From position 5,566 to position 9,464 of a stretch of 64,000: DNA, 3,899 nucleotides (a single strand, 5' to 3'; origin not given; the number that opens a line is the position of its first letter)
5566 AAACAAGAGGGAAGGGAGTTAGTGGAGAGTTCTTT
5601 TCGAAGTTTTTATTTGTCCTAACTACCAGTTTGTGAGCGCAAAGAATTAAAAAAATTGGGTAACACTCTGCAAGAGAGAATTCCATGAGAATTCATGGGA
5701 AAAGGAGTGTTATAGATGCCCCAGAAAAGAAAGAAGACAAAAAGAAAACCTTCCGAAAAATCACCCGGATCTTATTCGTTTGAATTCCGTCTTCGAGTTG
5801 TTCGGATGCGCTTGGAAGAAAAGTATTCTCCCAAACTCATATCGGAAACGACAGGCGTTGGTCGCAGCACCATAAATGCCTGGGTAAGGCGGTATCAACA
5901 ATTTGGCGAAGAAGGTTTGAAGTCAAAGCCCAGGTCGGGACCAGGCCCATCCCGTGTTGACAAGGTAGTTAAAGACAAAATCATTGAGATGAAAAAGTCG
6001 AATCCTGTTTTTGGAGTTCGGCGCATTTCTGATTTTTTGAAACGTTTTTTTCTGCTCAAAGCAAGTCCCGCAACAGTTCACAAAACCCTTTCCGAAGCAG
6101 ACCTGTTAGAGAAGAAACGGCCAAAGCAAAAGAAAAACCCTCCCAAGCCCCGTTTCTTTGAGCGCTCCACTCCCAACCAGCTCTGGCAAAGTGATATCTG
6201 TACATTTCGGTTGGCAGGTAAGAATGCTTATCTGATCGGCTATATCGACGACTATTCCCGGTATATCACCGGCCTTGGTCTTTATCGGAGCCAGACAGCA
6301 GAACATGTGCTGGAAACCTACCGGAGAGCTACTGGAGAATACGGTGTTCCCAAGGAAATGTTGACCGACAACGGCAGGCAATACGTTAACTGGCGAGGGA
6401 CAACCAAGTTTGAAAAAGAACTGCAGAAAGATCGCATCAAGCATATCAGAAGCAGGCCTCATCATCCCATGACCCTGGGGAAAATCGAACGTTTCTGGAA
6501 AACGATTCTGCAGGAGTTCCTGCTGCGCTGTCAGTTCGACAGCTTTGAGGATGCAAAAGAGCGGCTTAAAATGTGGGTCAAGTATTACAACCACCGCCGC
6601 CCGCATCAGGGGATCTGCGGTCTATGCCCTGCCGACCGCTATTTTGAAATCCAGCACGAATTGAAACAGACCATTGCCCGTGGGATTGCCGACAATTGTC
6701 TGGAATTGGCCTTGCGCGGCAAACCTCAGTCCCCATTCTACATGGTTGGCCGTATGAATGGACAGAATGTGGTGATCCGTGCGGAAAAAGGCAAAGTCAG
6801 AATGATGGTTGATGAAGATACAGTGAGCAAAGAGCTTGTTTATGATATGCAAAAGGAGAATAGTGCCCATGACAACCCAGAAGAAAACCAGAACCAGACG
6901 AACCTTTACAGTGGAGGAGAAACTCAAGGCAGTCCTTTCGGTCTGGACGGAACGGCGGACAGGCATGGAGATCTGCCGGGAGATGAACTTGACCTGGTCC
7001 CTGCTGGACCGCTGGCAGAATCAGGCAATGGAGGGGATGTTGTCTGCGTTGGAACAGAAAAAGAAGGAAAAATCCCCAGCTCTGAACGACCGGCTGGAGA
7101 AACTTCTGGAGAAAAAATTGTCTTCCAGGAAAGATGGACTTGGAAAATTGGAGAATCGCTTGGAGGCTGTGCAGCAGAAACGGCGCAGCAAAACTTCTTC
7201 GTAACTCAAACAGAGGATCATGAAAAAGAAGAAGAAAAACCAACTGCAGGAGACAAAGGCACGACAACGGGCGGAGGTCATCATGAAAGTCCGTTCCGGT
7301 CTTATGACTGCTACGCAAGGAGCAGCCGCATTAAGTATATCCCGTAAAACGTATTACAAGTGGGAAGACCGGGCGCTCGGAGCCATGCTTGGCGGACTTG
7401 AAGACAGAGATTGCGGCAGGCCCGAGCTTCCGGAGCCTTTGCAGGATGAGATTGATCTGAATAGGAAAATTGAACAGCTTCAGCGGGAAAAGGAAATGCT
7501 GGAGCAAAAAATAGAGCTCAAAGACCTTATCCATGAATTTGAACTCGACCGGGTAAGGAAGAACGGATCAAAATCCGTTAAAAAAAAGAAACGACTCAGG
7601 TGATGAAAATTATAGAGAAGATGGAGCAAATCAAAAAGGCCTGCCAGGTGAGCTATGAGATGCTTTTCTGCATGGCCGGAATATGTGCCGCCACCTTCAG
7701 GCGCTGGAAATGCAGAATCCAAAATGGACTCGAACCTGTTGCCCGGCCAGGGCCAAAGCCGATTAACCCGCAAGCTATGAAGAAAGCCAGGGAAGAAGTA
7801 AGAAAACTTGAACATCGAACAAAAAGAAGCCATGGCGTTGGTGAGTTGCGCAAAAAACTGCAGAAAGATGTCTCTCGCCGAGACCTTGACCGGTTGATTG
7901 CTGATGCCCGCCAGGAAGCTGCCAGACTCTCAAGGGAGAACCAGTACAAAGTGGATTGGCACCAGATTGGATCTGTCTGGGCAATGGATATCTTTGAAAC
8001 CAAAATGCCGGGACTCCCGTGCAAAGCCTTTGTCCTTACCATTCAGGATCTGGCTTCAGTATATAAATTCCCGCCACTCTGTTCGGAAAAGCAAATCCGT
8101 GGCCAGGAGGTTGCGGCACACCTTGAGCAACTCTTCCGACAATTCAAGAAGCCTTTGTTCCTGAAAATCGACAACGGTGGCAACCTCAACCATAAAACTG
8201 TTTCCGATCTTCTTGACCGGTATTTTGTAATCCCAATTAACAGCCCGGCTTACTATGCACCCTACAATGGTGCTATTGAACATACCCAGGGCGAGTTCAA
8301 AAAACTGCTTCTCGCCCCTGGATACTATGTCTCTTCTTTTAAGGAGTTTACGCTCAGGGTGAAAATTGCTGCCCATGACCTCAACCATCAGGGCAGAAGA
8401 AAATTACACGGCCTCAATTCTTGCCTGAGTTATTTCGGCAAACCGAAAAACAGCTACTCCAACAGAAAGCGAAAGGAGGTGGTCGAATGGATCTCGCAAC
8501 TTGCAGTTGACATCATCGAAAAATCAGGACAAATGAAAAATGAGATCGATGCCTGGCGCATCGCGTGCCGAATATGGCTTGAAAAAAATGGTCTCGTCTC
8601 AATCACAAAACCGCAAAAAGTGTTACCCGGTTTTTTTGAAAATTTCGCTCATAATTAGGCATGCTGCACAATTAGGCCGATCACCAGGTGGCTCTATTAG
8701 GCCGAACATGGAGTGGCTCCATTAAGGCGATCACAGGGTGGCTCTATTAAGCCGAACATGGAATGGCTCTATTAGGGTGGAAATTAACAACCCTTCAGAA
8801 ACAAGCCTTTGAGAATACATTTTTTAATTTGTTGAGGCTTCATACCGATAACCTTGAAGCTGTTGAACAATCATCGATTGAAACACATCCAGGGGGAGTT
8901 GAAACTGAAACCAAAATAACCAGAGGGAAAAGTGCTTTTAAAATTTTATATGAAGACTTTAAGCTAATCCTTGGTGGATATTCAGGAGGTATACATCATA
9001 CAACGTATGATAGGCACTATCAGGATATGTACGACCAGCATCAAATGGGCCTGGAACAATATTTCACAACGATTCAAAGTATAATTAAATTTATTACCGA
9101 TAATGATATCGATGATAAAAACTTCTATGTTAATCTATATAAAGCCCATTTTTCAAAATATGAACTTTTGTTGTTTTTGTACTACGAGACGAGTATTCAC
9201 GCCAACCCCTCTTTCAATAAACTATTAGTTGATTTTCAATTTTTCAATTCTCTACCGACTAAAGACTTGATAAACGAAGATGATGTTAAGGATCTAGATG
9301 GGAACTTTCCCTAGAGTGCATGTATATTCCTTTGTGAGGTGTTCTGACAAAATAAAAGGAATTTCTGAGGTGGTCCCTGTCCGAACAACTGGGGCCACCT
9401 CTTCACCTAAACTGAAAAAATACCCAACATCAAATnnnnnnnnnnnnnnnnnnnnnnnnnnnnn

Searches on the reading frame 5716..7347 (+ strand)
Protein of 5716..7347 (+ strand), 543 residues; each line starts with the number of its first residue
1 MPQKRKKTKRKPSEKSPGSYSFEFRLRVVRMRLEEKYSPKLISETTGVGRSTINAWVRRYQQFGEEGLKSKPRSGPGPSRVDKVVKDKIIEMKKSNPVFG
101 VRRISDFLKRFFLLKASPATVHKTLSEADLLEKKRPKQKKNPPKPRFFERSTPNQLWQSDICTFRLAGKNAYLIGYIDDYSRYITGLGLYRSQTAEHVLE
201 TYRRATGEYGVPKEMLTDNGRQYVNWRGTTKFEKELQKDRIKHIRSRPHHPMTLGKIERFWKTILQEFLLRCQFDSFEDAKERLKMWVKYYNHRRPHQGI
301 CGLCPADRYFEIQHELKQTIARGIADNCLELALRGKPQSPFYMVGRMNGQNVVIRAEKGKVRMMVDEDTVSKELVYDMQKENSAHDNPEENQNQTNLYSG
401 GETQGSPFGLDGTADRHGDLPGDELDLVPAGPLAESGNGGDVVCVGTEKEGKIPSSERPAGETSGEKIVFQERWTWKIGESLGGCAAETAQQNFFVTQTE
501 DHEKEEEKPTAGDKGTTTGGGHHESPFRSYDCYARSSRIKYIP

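Call 11: search_protein_families(library=pfam, proteins=[window:5716-7347:+], max_evalue=0.001)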
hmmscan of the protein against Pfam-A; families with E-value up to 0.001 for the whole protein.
window:5716-7347:+ (543 aa): 9 families
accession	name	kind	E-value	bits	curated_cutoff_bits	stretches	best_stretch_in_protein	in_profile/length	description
PF00665.32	rve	-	3.6e-18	66.1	32.6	1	152-251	3-102/102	Integrase core domain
PF13683.12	rve_3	-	3.2e-17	62.5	26.5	1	240-305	2-67/67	Integrase core domain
PF13565.12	HTH_32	-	1.6e-14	54.6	33.7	1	52-125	1-73/73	Homeodomain-like domain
PF24764.1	rva_4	-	1e-11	45.3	26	1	149-269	3-117/194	Integrase core domain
PF13518.12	HTH_28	-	1.8e-08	34.8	25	1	24-75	1-51/52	Helix-turn-helix domain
PF13384.12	HTH_23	-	3.1e-08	33.6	24.6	1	25-69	7-50/50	Homeodomain-like domain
PF13551.12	HTH_29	-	5.2e-08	33.3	28.1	1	25-82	1-59/64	Winged helix-turn helix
PF13333.12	rve_2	-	3.2e-05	24.4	22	1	258-306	1-49/56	Integrase core domain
PF01527.26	HTH_Tnp_1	-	3.6e-05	24.3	24.1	1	19-80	6-58/75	Transposase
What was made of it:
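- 5716..8658 (+): Two rve-type (DDE) transposase gene sets bordering the AT-rich patch. Pfam rve/HTH hits (call 11).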

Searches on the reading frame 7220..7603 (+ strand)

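Call 11: search_protein_families(library=pfam, proteins=[window:7220-7603:+], max_evalue=0.001)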
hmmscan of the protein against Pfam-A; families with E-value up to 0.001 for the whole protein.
window:7220-7603:+ (127 aa): 2 families
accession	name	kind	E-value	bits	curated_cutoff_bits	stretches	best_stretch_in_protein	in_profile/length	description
PF13518.12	HTH_28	-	9.3e-06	26.1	25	1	16-68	1-51/52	Helix-turn-helix domain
PF13384.12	HTH_23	-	0.00029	21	24.6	1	13-51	3-40/50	Homeodomain-like domain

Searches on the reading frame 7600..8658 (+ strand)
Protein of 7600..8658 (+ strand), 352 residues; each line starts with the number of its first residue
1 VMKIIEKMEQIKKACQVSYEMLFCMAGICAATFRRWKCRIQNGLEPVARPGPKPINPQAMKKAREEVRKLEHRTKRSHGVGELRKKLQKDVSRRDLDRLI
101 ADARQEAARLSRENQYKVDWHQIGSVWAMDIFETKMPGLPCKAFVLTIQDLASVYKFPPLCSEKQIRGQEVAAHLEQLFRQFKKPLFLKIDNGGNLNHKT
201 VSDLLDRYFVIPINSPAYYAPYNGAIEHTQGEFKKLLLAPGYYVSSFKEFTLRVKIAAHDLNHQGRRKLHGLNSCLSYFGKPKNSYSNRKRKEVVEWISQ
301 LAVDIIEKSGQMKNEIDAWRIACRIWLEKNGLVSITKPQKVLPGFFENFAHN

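Call 11: search_protein_families(library=pfam, proteins=[window:7600-8658:+], max_evalue=0.001)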
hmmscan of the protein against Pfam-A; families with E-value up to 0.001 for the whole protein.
window:7600-8658:+ (352 aa): 1 family
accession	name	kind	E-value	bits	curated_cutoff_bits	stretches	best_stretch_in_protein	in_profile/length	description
PF00665.32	rve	-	1.5e-05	25.6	32.6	1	124-218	5-100/102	Integrase core domain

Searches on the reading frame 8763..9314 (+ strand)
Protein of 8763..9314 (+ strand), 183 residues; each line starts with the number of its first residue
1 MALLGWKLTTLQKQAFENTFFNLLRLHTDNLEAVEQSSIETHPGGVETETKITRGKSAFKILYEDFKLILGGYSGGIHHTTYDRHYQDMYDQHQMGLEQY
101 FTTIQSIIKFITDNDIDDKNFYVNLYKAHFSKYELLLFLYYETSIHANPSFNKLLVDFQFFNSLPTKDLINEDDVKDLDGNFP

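Call 11: search_protein_families(library=pfam, proteins=[window:8763-9314:+], max_evalue=0.001)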
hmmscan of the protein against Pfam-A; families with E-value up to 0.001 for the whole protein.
window:8763-9314:+ (183 aa): 1 family
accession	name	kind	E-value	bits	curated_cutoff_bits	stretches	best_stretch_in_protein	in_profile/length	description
PF16872.10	putAbiC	-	9.3e-13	48.9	22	1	93-168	2-79/80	Putative phage abortive infection protein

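Call 65: search_protein_families(library=padloc, proteins=[window:8763-9314:+], max_evalue=0.001)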
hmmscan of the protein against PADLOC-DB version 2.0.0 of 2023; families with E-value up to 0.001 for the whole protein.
window:8763-9314:+ (183 aa): 1 family
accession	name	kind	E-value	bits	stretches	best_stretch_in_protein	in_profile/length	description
PDLC02351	AbiP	-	6.5e-06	24.3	1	12-179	34-193/223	AbiP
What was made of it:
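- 8763..9314 (+): Convergent neighbour: a putAbiC-domain ORF of 183 aa at 34% GC, inside the same AT-rich patch. PADLOC AbiP, weak (call 65).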

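Call 83: search_protein_families(library=pfam, proteins=[window:8763-9314:+], max_evalue=0.01)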
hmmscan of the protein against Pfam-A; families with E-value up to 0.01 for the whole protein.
window:8763-9314:+ (183 aa): 1 family
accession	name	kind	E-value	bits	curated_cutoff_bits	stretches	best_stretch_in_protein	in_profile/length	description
PF16872.10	putAbiC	-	9.3e-13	48.9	22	1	93-168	2-79/80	Putative phage abortive infection protein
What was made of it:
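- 8763..9314 (+): Pfam PF16872 48.9 bits (calls 11, 83).
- Checked: A putAbiC-domain ORF lies at 8763-9314 (calls 11, 83).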
